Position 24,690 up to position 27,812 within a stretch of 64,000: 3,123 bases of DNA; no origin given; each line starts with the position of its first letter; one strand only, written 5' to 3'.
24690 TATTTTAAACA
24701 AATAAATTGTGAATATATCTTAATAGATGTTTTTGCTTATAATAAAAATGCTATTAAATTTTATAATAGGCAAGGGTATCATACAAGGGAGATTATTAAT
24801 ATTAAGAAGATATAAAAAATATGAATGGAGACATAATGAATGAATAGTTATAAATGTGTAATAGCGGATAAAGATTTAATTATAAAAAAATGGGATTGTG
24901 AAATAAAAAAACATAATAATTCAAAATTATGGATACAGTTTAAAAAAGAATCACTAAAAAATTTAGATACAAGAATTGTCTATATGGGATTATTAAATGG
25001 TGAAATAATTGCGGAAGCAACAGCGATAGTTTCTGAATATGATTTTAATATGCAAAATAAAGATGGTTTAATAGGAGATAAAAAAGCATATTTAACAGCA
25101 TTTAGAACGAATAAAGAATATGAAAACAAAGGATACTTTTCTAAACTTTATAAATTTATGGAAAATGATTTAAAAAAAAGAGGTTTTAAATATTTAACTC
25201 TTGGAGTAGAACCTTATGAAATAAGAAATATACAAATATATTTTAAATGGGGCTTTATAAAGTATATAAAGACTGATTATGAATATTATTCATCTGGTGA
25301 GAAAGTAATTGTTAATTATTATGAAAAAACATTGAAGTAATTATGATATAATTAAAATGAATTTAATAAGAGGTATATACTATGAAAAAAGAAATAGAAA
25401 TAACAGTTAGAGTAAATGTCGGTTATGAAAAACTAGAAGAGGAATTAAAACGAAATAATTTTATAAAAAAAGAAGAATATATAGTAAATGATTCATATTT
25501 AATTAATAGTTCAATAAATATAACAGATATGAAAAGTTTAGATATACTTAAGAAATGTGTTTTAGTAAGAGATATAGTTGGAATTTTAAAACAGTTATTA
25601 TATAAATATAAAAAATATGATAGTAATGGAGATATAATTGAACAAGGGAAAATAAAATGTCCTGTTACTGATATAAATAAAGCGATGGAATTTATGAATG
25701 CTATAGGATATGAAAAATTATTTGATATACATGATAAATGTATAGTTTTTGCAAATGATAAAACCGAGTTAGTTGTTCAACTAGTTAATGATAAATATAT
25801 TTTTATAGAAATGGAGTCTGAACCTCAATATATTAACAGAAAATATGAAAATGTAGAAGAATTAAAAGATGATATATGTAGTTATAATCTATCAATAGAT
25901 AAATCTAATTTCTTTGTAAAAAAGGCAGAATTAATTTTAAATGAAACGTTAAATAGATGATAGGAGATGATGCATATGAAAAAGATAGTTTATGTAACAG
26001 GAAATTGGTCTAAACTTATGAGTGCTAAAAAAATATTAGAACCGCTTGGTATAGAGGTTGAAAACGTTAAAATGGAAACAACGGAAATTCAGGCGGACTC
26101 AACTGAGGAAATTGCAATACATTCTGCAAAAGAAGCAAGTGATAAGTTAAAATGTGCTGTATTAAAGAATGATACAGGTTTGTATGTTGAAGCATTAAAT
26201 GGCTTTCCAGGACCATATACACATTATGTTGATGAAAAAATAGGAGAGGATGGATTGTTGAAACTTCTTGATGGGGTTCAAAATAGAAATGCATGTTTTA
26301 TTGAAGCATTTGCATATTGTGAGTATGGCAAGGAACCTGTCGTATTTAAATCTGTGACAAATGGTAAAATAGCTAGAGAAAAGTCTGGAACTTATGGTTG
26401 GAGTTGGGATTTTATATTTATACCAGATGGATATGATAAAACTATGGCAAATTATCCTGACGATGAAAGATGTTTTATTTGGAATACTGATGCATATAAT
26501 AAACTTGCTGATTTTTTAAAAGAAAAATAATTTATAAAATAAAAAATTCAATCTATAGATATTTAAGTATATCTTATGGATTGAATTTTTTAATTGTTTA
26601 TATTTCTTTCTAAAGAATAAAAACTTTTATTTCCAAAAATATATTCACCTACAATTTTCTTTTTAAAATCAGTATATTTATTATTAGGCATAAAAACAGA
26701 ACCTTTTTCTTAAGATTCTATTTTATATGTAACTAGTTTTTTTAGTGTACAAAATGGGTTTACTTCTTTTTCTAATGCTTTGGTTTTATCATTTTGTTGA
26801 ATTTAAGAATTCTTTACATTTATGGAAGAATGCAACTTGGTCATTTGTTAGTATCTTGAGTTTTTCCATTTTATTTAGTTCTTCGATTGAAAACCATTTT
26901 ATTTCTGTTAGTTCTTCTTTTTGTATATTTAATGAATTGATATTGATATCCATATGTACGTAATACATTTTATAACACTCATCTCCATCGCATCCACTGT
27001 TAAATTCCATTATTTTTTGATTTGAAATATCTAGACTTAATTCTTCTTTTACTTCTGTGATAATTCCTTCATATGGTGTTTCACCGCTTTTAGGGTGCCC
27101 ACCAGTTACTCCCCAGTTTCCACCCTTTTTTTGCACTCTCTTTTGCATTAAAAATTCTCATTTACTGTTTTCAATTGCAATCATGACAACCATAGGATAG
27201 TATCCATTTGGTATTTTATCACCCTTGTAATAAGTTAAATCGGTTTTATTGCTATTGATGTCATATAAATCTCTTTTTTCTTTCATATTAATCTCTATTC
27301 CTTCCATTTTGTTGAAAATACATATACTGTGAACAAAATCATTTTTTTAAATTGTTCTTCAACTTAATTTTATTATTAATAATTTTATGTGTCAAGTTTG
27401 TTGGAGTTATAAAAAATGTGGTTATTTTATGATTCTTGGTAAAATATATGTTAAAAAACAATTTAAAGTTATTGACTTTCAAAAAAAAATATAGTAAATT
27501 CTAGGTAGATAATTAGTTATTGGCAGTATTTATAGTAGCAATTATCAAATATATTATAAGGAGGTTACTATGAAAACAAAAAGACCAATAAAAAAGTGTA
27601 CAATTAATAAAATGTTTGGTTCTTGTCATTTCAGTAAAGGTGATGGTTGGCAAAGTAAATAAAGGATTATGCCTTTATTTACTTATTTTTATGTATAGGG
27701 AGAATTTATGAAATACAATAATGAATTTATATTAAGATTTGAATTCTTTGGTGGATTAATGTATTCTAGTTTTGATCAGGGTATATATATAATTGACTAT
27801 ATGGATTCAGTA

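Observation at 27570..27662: Unannotated 30-aa precursor whose last nine residues mirror streptide and which also carries two Cys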

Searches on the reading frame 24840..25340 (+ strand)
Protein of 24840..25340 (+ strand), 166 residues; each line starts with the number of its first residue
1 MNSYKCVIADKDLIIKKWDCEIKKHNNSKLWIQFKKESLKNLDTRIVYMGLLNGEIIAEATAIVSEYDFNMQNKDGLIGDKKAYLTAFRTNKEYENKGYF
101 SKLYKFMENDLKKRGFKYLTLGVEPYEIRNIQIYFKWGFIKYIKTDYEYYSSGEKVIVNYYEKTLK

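Call 4: search_protein_families(library=pfam, proteins=[window:24840-25340:+], max_evalue=0.01)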
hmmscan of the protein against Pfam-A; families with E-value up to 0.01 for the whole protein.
window:24840-25340:+ (166 aa): 2 families
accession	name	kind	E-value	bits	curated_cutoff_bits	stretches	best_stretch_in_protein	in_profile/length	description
PF00583.31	Acetyltransf_1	-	1.5e-07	32.1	20.7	1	25-139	16-116/116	Acetyltransferase (GNAT) family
PF08445.16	FR47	-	0.002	18.5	22.1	1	78-145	17-83/86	FR47-like protein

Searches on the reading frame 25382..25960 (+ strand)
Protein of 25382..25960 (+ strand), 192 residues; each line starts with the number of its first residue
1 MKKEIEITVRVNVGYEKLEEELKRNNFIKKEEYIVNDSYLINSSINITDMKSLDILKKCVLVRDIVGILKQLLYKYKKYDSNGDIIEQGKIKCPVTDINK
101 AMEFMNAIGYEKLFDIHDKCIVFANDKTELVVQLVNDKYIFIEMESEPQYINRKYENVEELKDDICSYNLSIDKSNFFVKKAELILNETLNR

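Call 4: search_protein_families(library=pfam, proteins=[window:25382-25960:+], max_evalue=0.01)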
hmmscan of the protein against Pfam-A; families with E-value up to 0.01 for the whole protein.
window:25382-25960:+ (192 aa): 0 families

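Call 63: search_protein_families(library=pfam, proteins=[window:25382-25960:+], max_evalue=5)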
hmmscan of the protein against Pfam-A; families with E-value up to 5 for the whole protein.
window:25382-25960:+ (192 aa): 1 family
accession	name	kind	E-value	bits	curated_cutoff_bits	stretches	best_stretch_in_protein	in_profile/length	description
PF09409.15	PUB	-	0.021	15.2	34.3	1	92-131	38-77/82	PUB domain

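Call 64: search_solved_structures(query=window:25382-25960:+, max_evalue=10)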
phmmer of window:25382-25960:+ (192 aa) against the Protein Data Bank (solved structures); distinct sequences matched with E-value up to 10: 2.
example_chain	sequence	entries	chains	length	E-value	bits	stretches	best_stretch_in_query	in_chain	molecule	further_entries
6gl0_A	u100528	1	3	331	1.8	11.5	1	126-191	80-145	Endoglucanase, family GH5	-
6gl2_A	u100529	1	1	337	1.9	11.5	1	126-191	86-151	Endoglucanase, family GH5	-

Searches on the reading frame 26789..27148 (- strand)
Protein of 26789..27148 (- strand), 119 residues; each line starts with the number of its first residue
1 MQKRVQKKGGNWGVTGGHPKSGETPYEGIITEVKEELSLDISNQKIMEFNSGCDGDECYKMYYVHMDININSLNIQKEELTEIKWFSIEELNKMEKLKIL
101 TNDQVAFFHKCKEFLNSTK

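Call 4: search_protein_families(library=pfam, proteins=[window:26789-27148:-], max_evalue=0.01)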
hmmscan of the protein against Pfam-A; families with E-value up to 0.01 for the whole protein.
window:26789-27148:- (119 aa): 1 family
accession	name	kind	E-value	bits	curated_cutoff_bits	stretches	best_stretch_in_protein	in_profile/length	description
PF00293.34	NUDIX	-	3.2e-11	43.8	21.1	1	1-94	19-120/134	NUDIX domain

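Call 5: search_protein_families(library=ncbifam, proteins=[window:26789-27148:-], max_evalue=0.1)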
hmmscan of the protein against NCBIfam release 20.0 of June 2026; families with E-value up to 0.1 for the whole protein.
window:26789-27148:- (119 aa): 12 families
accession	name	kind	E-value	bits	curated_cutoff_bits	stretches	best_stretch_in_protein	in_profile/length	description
NF002995.0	PRK03759.1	equivalog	5.5e-05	22.9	127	1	16-94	70-153/185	isopentenyl-diphosphate Delta-isomerase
TIGR00586.1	mutt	equivalog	0.00012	22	97.9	1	8-95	30-115/129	8-oxo-dGTP diphosphatase MutT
NF006530.0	PRK08999.1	equivalog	0.00041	19.5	245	1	5-94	28-115/315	Nudix family hydrolase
NF001299.0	PRK00241.1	equivalog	0.00047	19.7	158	1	7-94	156-241/263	NAD(+) diphosphatase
NF041652.1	Nud_hyd_Dein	equivalog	0.0017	18.6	200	1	6-97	39-133/152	Nudix hydrolase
NF008044.0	PRK10776.1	equivalog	0.0022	17.9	148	1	9-93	30-112/130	8-oxo-dGTP diphosphatase MutT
NF006961.0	PRK09438.1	equivalog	0.0035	16.8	103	1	10-47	32-69/151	dihydroneopterin triphosphate diphosphatase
NF012016.0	PRK15472.1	equivalog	0.0037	17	95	1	9-95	30-126/141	nucleoside triphosphatase NudI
TIGR00630.1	uvra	equivalog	0.018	13.2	729.8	1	22-103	370-452/924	excinuclease ABC subunit UvrA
NF007834.0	PRK10546.1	equivalog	0.021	14.7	156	1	6-48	26-68/135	pyrimidine (deoxy)nucleoside triphosphate diphosphatase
NF041653.1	Nud_hyd_Meth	equivalog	0.04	13.7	300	1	25-96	69-143/170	Nudix hydrolase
NF001935.0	PRK00714.1-2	equivalog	0.096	12.2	259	0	3-47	26-68/183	RNA pyrophosphohydrolase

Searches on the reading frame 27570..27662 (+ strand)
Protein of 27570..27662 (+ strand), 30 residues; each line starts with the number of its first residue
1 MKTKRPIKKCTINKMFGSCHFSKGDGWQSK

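Call 5: search_protein_families(library=ncbifam, proteins=[window:27570-27662:+], max_evalue=0.1)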
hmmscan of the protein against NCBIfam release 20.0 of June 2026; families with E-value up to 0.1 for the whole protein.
window:27570-27662:+ (30 aa): 1 family
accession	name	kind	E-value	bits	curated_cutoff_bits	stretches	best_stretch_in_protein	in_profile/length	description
TIGR04079.1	phero_cyc_pep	subfamily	0.05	13.8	35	1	19-27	14-22/23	KxxxW-cyclized peptide pheromone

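Call 54: list_cluster_members(proteins=[window:27570-27659:+, window:27708-29048:+, window:29033-30778:+, window:30798-31529:+])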
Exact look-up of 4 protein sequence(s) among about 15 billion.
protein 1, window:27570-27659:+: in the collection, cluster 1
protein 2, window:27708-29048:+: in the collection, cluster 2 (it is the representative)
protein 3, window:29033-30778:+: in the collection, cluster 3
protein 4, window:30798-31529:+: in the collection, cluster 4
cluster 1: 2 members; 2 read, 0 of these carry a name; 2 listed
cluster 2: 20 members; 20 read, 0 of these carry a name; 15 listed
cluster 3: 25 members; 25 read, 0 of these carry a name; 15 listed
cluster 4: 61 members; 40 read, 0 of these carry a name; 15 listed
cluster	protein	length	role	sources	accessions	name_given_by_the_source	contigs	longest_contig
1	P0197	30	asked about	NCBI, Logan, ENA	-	-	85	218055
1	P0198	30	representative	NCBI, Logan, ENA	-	-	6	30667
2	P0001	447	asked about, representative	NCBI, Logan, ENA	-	-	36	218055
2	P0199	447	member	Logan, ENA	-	-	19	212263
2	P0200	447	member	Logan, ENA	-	-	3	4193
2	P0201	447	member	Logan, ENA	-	-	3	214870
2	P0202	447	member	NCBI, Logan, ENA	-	-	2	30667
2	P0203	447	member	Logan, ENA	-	-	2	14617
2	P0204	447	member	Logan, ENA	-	-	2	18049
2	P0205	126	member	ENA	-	-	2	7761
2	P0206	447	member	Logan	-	-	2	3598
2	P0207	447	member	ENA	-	-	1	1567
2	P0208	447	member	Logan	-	-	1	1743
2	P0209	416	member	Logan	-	-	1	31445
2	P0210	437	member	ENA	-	-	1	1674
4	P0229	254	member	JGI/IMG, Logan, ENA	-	-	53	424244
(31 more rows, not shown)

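Call 55: find_encoding_contigs(protein=P0229, flank=6000, max_places=4)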
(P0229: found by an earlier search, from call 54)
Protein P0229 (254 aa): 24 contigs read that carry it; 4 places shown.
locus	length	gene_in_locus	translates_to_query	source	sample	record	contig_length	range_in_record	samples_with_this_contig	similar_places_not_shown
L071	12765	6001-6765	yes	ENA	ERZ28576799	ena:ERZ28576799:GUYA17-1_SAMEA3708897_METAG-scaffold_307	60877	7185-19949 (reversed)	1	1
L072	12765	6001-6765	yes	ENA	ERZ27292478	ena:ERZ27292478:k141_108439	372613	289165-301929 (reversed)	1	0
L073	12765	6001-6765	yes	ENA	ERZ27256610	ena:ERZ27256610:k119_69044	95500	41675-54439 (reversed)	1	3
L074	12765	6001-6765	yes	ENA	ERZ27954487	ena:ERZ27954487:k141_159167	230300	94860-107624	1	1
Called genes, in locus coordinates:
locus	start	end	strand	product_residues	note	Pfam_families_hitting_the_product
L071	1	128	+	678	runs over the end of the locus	PF00501:AMP-binding, PF13193:AMP-binding_C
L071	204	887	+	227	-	-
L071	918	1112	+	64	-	-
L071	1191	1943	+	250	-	PF01522:Polysacc_deac_1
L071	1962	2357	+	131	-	PF00293:NUDIX, PF14815:NUDIX_4 (weak), PF22327:Nudt16-like (faint)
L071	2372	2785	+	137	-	PF00293:NUDIX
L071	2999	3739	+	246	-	PF00383:dCMP_cyt_deam_1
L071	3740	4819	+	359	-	PF00583:Acetyltransf_1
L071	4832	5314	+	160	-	PF00583:Acetyltransf_1, PF13420:Acetyltransf_4, PF13673:Acetyltransf_10, PF13508:Acetyltransf_7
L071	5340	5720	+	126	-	PF00583:Acetyltransf_1 (weak)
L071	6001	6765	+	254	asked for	PF03575:Peptidase_S51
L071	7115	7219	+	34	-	-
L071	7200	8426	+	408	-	PF00579:tRNA-synt_1b, PF22421:SYY_C-terminal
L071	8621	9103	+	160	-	PF00583:Acetyltransf_1, PF13673:Acetyltransf_10, PF13508:Acetyltransf_7, PF08445:FR47 (weak)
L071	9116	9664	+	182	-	PF13302:Acetyltransf_3, PF13420:Acetyltransf_4, PF13523:Acetyltransf_8 (weak), PF00583:Acetyltransf_1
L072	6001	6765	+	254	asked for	PF03575:Peptidase_S51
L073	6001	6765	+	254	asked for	PF03575:Peptidase_S51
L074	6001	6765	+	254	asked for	PF03575:Peptidase_S51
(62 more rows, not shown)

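Call 71: search_protein_representatives(protein=window:27570-27659:+)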
Query: 30 residues. Proteins with E-value up to 0.001 (for the whole library): 4; up to 1e-10: 1; up to 1e-30: 0. The best 4 are listed.
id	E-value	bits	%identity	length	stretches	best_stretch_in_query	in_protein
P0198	7.5e-14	64.4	97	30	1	1-30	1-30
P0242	1.8e-10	54.3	42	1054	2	13-28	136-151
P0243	3.8e-07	44.3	49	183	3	13-29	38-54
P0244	4.5e-06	41.1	45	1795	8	7-24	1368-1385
